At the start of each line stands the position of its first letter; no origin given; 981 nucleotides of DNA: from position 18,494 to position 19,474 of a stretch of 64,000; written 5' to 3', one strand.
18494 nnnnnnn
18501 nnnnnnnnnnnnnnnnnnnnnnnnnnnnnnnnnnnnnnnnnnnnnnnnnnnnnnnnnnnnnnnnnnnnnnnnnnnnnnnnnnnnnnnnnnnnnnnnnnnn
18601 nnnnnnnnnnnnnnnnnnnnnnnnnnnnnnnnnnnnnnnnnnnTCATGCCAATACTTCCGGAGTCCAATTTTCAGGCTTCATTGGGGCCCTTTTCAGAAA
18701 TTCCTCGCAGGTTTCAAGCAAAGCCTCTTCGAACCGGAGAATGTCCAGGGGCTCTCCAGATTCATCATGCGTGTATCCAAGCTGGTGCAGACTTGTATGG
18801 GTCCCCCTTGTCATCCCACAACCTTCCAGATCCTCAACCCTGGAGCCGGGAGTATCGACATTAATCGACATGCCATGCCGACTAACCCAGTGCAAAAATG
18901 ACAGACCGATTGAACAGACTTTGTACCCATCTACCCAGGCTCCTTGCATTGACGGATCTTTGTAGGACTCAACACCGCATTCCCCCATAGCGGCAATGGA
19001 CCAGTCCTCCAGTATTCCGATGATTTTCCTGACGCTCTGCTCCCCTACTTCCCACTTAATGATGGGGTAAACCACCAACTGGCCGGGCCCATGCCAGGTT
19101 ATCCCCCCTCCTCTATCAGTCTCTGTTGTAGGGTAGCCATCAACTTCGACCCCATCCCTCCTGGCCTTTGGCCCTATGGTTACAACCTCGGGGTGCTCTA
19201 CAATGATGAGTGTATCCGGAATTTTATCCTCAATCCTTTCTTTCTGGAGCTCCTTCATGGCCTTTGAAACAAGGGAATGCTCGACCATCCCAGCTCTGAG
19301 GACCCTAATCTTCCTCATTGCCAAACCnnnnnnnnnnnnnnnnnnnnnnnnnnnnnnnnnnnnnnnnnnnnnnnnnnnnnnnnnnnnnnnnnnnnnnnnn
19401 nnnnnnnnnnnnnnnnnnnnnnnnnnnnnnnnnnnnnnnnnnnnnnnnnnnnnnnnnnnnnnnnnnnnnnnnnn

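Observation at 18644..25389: Complete 2-oxoacid dehydrogenase complex operon bracketed by both lipoylation genes, with overlapping start/stop codons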

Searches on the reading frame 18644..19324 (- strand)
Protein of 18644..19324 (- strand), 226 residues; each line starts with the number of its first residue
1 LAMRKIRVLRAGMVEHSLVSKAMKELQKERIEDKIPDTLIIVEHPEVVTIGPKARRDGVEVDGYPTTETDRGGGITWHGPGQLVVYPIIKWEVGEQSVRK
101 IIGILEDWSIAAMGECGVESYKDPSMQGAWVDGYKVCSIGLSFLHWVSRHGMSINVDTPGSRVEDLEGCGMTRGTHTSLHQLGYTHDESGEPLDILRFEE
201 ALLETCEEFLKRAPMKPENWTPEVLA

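Call 3: search_protein_families(library=pfam, proteins=[window:18644-19324:-])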
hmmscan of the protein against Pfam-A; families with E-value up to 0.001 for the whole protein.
window:18644-19324:- (226 aa): 1 family
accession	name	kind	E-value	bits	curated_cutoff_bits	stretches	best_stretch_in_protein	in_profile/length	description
PF21948.1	LplA-B_cat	-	1.9e-25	90.4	27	1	23-204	9-197/200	Lipoyl protein ligase A/B catalytic domain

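Call 4: search_protein_families(library=ncbifam, proteins=[window:18644-19324:-])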
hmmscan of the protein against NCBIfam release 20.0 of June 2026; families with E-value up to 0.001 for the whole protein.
window:18644-19324:- (226 aa): 5 families
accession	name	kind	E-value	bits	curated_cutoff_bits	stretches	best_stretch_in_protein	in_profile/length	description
NF010922.0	PRK14342.1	equivalog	2e-33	115.5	235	1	3-183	3-183/215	lipoyl(octanoyl) transferase LipB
NF010925.0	PRK14345.1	equivalog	2.2e-33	115.8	155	1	3-181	11-194/236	lipoyl(octanoyl) transferase LipB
NF010921.0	PRK14341.1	equivalog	2.5e-30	105.6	230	1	12-185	23-205/230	lipoyl(octanoyl) transferase LipB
TIGR00214.1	lipB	equivalog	8.2e-30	103.8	83.55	1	32-182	8-163/187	lipoyl(octanoyl) transferase LipB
NF010923.0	PRK14343.1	equivalog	1e-23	84.1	298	1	2-186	11-201/237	lipoyl(octanoyl) transferase LipB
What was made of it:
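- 18644..19318 (-): lipB octanoyltransferase (224 aa; the ORF can be extended to TTG 19324). TIGR00214 scores 103.8 bits against a cut-off of 83.55 (call 4).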

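Call 15: find_homologous_proteins(query=window:18644-19324:-)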
Query window:18644-19324:- (226 aa): 1670 proteins with E <= 0.001 among 1826 candidates; the best 120 are listed.
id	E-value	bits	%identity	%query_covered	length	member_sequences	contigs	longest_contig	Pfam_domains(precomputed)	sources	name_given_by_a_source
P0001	2.2e-149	513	100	99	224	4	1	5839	PF21948.2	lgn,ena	-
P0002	3.4e-132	457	88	99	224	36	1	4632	PF21948.2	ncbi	-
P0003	4.4e-131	453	88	99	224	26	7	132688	PF21948.2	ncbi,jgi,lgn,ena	-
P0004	3.9e-124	431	81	99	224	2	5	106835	PF21948.2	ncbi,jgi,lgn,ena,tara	jgi:lipoate-protein ligase B|tara:strand:- start:8480 stop:9154 length:675 start_codon:yes stop_codo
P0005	5.2e-124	430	81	99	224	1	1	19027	PF21948.2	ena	-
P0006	1.2e-123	429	81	99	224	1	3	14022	PF21948.2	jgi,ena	-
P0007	4.1e-123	427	81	99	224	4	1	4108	PF21948.2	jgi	-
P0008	5.0e-123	427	81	99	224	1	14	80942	PF21948.2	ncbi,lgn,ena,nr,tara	ncbi:MAG: lipoyl(octanoyl) transferase [Euryarchaeota archaeon]|nr:lipoyl(octanoyl) transferase [Eur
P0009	1.9e-122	425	80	99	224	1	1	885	PF21948.2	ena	-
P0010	2.5e-120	418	80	99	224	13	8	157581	PF21948.2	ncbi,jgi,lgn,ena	-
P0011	6.7e-109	381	71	99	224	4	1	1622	PF21948.2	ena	-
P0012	4.8e-108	378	71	99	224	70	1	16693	PF21948.2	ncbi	-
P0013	2.1e-107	376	70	99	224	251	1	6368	PF21948.2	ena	-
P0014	3.1e-107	375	71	99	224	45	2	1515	PF21948.2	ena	-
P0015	3.2e-107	375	72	99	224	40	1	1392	PF21948.2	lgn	-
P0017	1.1e-106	374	71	99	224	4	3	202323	PF21948.2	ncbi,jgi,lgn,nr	ncbi:MAG: lipoyl(octanoyl) transferase LipB [Candidatus Thalassarchaeaceae archaeon]|jgi:lipoate-pro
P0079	4.4e-100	352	66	100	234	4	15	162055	PF21948.2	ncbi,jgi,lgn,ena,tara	tara:strand:+ start:28789 stop:29493 length:705 start_codon:yes stop_codon:yes gene_type:complete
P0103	5.0e-96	339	66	99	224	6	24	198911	PF21948.2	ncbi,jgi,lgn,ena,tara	tara:strand:- start:49521 stop:50195 length:675 start_codon:yes stop_codon:yes gene_type:complete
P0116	6.8e-93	328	63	96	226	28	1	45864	PF21948.2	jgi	-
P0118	8.0e-93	328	67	94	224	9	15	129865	PF21948.2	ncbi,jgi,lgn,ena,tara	tara:strand:- start:4226 stop:4900 length:675 start_codon:yes stop_codon:yes gene_type:complete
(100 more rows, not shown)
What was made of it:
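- LipB homologues are named Thalassarchaeaceae or Thermoplasmatota (call 15).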

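Call 19: find_encoding_contigs(protein=P0017, flank=10000, max_places=3)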
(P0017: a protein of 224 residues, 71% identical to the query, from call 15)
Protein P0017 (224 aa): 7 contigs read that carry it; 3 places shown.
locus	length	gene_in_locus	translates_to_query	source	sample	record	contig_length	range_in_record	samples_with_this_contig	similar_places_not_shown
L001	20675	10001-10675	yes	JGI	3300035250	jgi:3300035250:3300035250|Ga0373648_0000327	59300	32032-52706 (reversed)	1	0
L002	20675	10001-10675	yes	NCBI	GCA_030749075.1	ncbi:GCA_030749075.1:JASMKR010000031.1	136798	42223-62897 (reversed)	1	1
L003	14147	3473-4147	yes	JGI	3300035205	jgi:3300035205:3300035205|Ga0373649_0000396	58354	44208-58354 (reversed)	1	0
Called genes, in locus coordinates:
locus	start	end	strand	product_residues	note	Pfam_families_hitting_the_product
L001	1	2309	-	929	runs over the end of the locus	-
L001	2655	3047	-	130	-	PF02152:FolB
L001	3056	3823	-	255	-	PF00106:adh_short, PF08659:KR, PF13561:adh_short_C2, PF21777:SDR-like (faint)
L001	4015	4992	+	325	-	PF16881:LIAS_N, PF04055:Radical_SAM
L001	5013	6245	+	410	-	PF00676:E1_dh, PF13292:DXP_synthase_N (weak)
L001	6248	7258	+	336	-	PF02779:Transket_pyr, PF02780:Transketolase_C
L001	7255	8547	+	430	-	PF00364:Biotin_lipoyl, PF02817:E3_binding, PF00198:2-oxoacid_dh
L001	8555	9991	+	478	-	PF07992:Pyr_redox_2, PF13738:Pyr_redox_3, PF00070:Pyr_redox, PF02852:Pyr_redox_dim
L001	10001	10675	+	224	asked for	PF21948:LplA-B_cat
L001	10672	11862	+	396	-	PF00266:Aminotran_5, PF01041:DegT_DnrJ_EryC1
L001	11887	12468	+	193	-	PF02441:Flavoprotein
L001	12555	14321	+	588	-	PF02037:SAP, PF04389:Peptidase_M28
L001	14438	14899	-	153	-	PF00578:AhpC-TSA, PF08534:Redoxin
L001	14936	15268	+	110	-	-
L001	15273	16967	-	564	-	PF00750:tRNA-synt_1d, PF05746:DALR_1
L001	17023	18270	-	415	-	PF03463:eRF1_1, PF18854:baeRF_family10, PF03464:eRF1_2, PF18859:acVLRF1, PF03465:eRF1_3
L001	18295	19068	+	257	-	PF00696:AA_kinase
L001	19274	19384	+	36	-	-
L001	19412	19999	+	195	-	-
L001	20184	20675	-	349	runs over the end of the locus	PF17835:NOG1_N, PF01926:MMR_HSR1, PF02421:FeoB_N, PF06858:NOG1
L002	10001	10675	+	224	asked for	PF21948:LplA-B_cat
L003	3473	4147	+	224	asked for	PF21948:LplA-B_cat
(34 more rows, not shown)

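Call 20: find_encoding_contigs(protein=P0079, flank=10000, max_places=3)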
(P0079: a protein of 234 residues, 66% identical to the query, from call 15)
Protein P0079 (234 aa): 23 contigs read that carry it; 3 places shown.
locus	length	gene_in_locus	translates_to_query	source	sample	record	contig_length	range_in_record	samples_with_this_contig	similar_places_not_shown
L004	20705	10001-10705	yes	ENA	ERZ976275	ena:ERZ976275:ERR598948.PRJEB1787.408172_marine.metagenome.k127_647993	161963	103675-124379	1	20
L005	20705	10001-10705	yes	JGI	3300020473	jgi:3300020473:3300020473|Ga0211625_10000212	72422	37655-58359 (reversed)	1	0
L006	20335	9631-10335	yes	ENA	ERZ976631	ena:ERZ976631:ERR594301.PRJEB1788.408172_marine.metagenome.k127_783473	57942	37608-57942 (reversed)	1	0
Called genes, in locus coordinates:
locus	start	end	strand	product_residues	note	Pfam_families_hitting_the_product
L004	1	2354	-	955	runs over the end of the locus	-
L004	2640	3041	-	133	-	PF02152:FolB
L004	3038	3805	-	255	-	PF00106:adh_short, PF01370:Epimerase (weak), PF08659:KR, PF13561:adh_short_C2, PF21777:SDR-like (faint)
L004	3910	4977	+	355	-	PF16881:LIAS_N, PF04055:Radical_SAM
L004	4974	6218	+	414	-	PF00676:E1_dh, PF13292:DXP_synthase_N (faint)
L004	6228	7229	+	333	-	PF02779:Transket_pyr, PF02780:Transketolase_C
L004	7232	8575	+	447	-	PF00364:Biotin_lipoyl, PF25917:BSH_RND (weak), PF25997:BSH_YhbJ (weak), PF02817:E3_binding, PF00198:2-oxoacid_dh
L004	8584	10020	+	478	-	PF00890:FAD_binding_2 (faint), PF01134:GIDA (weak), PF01494:FAD_binding_3 (faint), PF07992:Pyr_redox_2, PF12831:FAD_oxidored (weak), PF13738:Pyr_redox_3, PF00070:Pyr_redox, PF02852:Pyr_redox_dim, +1 more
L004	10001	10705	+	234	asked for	PF21948:LplA-B_cat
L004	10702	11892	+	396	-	PF00266:Aminotran_5, PF01041:DegT_DnrJ_EryC1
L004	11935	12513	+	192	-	PF02441:Flavoprotein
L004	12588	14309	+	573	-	PF02037:SAP, PF12949:HeH (weak), PF04389:Peptidase_M28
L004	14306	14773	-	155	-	PF00578:AhpC-TSA, PF08534:Redoxin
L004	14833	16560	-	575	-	PF03485:Arg_tRNA_synt_N (weak), PF00133:tRNA-synt_1 (faint), PF00750:tRNA-synt_1d, PF05746:DALR_1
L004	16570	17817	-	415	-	PF03463:eRF1_1, PF18854:baeRF_family10, PF03464:eRF1_2, PF18859:acVLRF1, PF03465:eRF1_3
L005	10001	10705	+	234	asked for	PF21948:LplA-B_cat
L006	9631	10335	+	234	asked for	PF21948:LplA-B_cat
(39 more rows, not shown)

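Call 29: find_related_loci(query=A1, collection=genome_contigs, flank=10000)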
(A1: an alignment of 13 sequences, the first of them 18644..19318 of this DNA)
Query A1 (224 aa) in genome_contigs; peptide patterns used: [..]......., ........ (x = any residue, [..] = any of these).
600 stretches matched a pattern (row limit reached: there are more); 598 encode a relative of the query (tblastn E <= 1e-3); the best 80 are kept; 80 distinct loci.
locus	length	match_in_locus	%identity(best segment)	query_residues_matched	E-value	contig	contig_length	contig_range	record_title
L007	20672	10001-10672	98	1-224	5e-147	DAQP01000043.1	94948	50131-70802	MAG TPA_asm: Euryarchaeota archaeon UBA438 UBA438_contig_3665, whole genome shotgun sequence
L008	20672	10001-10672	70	1-224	3e-107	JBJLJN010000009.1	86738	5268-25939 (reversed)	MAG: Candidatus Thalassarchaeum sp. isolate LRMED-030 Thalassarchaeum-LRMED-030-C216, whole genome shotgun sequence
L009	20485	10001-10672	71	1-224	7e-107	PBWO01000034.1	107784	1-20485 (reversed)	MAG: Methanobacteriota archaeon isolate RS814 24216, whole genome shotgun sequence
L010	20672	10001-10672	68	1-224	6e-105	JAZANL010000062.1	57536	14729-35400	MAG: Thermoplasmatota archaeon isolate XB_MAG961 DB_MAG961_0062, whole genome shotgun sequence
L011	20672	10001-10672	72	1-224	7e-112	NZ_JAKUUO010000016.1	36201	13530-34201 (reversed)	MAG: Candidatus Thalassarchaeum betae isolate ALOHA_A2.5_135 A2.5-Thalassarchaeum-4_16, whole genome shotgun sequence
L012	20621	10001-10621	47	4-218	1e-62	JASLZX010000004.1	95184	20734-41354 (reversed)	MAG: Candidatus Poseidoniia archaeon isolate ETNP2_MAG_80 NODE_4_length_95184_cov_8.615622, whole genome shotgun sequenc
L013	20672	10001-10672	68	1-224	1e-104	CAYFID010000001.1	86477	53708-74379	MAG TPA_asm: uncultured Candidatus Poseidoniales archaeon isolate ERP001736_co1_142 genome assembly, contig: NODE_76_len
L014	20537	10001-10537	36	10-185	1e-32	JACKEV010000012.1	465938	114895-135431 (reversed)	MAG: Alphaproteobacteria bacterium isolate HK-STAS-MYXO-43 HK-STAS-MYXO-43_12, whole genome shotgun sequence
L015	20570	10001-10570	37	8-192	8e-30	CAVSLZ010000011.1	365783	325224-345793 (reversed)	MAG: uncultured Actinomycetota bacterium isolate MFD01721.bin.2.23 genome assembly, contig: contig_44474, whole genome s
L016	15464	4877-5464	31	4-192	6e-29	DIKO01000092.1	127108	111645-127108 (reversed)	MAG TPA_asm: Desulfobacteraceae bacterium UBA5616 UBA5616_contig_6253, whole genome shotgun sequence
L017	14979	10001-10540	32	4-180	7e-29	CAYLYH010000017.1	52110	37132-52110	MAG TPA_asm: uncultured bacterium isolate SRP077602_co11_399 genome assembly, contig: NODE_420_length_52110_cov_12.41175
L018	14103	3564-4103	34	2-181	8e-28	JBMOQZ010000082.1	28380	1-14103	MAG: Myxococcota bacterium isolate Betzabe_MAG167 MAG167_82, whole genome shotgun sequence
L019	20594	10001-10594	32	7-202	1e-27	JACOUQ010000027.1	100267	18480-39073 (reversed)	MAG: Geobacter sp. isolate NC_groundwater_76_Ag_B-0.1um_57_74 GD18-4_B1_scaffold_1610931, whole genome shotgun sequence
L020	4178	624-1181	34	24-210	2e-27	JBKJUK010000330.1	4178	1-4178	MAG: Thermoanaerobaculia bacterium isolate ant_bin.664 k117_5188739, whole genome shotgun sequence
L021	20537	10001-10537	36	4-177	5e-27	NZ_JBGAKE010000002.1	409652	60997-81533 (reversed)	MAG: Nakamurella sp. isolate MAG_AAO_H10.12 AAOH10-12_opera_contig_88, whole genome shotgun sequence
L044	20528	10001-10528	34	4-177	1e-24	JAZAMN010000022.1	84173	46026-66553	MAG: Myxococcota bacterium isolate XB_MAG94 DB_MAG94_0022, whole genome shotgun sequence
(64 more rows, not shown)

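Call 47: search_protein_families(library=pfam, proteins=[L012:1518-2606:+, L012:2263-4050:+, L012:10863-11843:+, L012:11905-13047:+, L044:5080-5973:+, L044:5983-7245:+, L044:7245-7928:+, L044:9383-9997:+, L044:10667-12001:+])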
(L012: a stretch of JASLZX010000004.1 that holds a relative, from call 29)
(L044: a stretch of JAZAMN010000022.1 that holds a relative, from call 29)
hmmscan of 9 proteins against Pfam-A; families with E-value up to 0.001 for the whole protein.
L012:1518-2606:+ (362 aa): 1 family
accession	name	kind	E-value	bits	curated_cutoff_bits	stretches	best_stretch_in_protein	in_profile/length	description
PF00348.22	polyprenyl_synt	-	9.3e-67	225.3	27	1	63-314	2-251/251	Polyprenyl synthetase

L012:2263-4050:+ (595 aa): 1 family
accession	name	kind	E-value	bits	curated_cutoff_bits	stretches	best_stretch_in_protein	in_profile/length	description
PF01493.24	GXGXG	-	4.9e-08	33.2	32.5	1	174-292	33-163/190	GXGXG motif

L012:10863-11843:+ (326 aa): 0 families

L012:11905-13047:+ (380 aa): 5 families
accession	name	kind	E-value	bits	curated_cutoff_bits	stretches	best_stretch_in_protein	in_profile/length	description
PF00817.25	IMS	-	1.8e-37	129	23.2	1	40-182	1-148/148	impB/mucB/samB family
PF11799.13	IMS_C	-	2.4e-31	108.8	20.7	1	269-373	1-103/109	impB/mucB/samB family C-terminal domain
PF11798.14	IMS_HHH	-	4e-06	27.2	24.4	1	194-225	1-32/32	IMS family HHH motif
PF21999.2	IMS_HHH_1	-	2e-05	25.4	27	1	209-258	3-53/53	DNA polymerase-iota, thumb domain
PF21704.3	POLH-Rev1_HhH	-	0.00047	20.8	27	1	204-257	1-56/56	DNApol eta/Rev1, HhH motif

L044:5080-5973:+ (297 aa): 2 families
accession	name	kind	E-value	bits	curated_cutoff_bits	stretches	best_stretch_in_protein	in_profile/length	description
PF02779.29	Transket_pyr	-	1.6e-23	83.6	27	1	8-169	3-168/174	Transketolase, pyrimidine binding domain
PF02780.25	Transketolase_C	-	1e-14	54.9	25.9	1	185-283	1-102/124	Transketolase, C-terminal domain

L044:5983-7245:+ (420 aa): 4 families
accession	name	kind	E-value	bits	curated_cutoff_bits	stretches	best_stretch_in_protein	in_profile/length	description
PF00198.28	2-oxoacid_dh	-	1.2e-85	287.1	23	1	188-417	3-232/232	2-oxoacid dehydrogenases acyltransferase (catalytic domain)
PF00364.28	Biotin_lipoyl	-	1.7e-20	73.1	22.1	1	3-75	2-73/73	Biotin-requiring enzyme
PF02817.22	E3_binding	-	5e-15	55.9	23.7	1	130-163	2-35/36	e3 binding domain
PF13437.12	HlyD_3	-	2.1e-05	25.6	22.2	0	47-80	2-35/106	HlyD family secretion protein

L044:7245-7928:+ (227 aa): 1 family
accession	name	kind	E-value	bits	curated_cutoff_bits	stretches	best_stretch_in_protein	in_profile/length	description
PF00676.26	E1_dh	-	1.6e-11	44.2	22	1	24-139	26-158/300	Dehydrogenase E1 component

L044:9383-9997:+ (204 aa): 3 families
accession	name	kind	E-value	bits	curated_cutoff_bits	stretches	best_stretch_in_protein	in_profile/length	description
PF02223.23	Thymidylate_kin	-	1.1e-38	133.2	27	1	15-194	1-185/185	Thymidylate kinase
PF01712.25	dNK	-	5.7e-09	36.5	27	1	116-199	115-199/203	Deoxynucleoside kinase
PF13671.12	AAA_33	-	1.9e-06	28.7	27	1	13-164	2-140/143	AAA domain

L044:10667-12001:+ (444 aa): 2 families
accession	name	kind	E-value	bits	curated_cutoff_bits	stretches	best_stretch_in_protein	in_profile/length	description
PF00587.30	tRNA-synt_2b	-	1.9e-37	129.5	29.3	1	224-418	1-179/179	tRNA synthetase class II core domain (G, H, P, S and T)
PF02403.27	Seryl_tRNA_N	-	1.1e-24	87.1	28.2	1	1-113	1-108/108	Seryl-tRNA synthetase N-terminal domain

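Call 62: find_encoding_contigs(protein=P0116, flank=9000, max_places=1)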
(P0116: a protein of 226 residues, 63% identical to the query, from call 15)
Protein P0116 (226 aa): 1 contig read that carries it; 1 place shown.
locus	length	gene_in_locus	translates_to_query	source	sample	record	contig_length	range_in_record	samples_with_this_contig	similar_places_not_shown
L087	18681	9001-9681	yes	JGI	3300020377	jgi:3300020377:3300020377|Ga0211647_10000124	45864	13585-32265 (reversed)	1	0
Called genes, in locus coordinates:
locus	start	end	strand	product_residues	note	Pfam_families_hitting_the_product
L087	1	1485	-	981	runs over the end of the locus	PF10633:NPCBM_assoc (faint)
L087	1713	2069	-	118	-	PF02152:FolB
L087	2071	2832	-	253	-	PF00106:adh_short, PF08659:KR, PF13561:adh_short_C2, PF21777:SDR-like (faint)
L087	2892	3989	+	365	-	PF16881:LIAS_N, PF04055:Radical_SAM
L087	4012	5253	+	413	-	PF00676:E1_dh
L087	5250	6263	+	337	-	PF02779:Transket_pyr, PF02780:Transketolase_C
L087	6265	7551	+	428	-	PF00364:Biotin_lipoyl, PF25997:BSH_YhbJ (weak), PF02817:E3_binding, PF00198:2-oxoacid_dh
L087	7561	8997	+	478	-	PF00890:FAD_binding_2 (faint), PF01494:FAD_binding_3 (faint), PF07992:Pyr_redox_2, PF13738:Pyr_redox_3, PF00070:Pyr_redox, PF02852:Pyr_redox_dim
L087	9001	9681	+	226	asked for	PF21948:LplA-B_cat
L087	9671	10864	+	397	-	PF00266:Aminotran_5, PF01041:DegT_DnrJ_EryC1 (weak), PF01053:Cys_Met_Meta_PP (weak)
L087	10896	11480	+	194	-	PF02441:Flavoprotein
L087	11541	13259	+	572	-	PF02037:SAP, PF04389:Peptidase_M28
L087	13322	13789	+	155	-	PF00578:AhpC-TSA, PF08534:Redoxin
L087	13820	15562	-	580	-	PF00750:tRNA-synt_1d, PF05746:DALR_1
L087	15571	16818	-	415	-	PF03463:eRF1_1, PF18854:baeRF_family10, PF03464:eRF1_2, PF18859:acVLRF1, PF03465:eRF1_3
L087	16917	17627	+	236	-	PF00696:AA_kinase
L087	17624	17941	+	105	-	PF09889:DUF2116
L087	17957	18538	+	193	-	-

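Call 63: find_encoding_contigs(protein=P0103, flank=9000, max_places=1)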
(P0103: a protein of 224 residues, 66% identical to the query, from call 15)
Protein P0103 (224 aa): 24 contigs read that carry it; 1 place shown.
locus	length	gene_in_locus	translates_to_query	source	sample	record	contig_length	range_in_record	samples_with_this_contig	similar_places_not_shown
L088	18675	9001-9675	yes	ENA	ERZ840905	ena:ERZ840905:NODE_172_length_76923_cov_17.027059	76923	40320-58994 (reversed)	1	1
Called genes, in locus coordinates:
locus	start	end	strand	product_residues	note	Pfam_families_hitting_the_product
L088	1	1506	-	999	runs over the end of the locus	-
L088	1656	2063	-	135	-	PF02152:FolB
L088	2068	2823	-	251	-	PF00106:adh_short, PF08659:KR, PF13561:adh_short_C2, PF21777:SDR-like (faint)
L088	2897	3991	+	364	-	PF16881:LIAS_N, PF04055:Radical_SAM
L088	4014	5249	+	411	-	PF00676:E1_dh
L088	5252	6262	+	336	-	PF02779:Transket_pyr, PF02780:Transketolase_C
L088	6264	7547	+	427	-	PF00364:Biotin_lipoyl, PF02817:E3_binding, PF00198:2-oxoacid_dh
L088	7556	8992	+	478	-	PF00890:FAD_binding_2 (faint), PF01134:GIDA (faint), PF01494:FAD_binding_3 (faint), PF07992:Pyr_redox_2, PF13738:Pyr_redox_3, PF00070:Pyr_redox, PF02852:Pyr_redox_dim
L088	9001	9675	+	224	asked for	PF21948:LplA-B_cat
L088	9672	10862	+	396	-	PF00266:Aminotran_5, PF01041:DegT_DnrJ_EryC1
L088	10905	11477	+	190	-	PF02441:Flavoprotein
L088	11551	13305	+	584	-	PF02037:SAP, PF04389:Peptidase_M28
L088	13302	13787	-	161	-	PF00578:AhpC-TSA, PF08534:Redoxin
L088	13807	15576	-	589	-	PF03485:Arg_tRNA_synt_N (weak), PF00133:tRNA-synt_1 (weak), PF00750:tRNA-synt_1d, PF05746:DALR_1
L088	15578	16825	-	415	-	PF03463:eRF1_1, PF18854:baeRF_family10, PF03464:eRF1_2, PF18859:acVLRF1, PF03465:eRF1_3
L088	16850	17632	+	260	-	PF00696:AA_kinase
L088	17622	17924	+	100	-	PF09889:DUF2116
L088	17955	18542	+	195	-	-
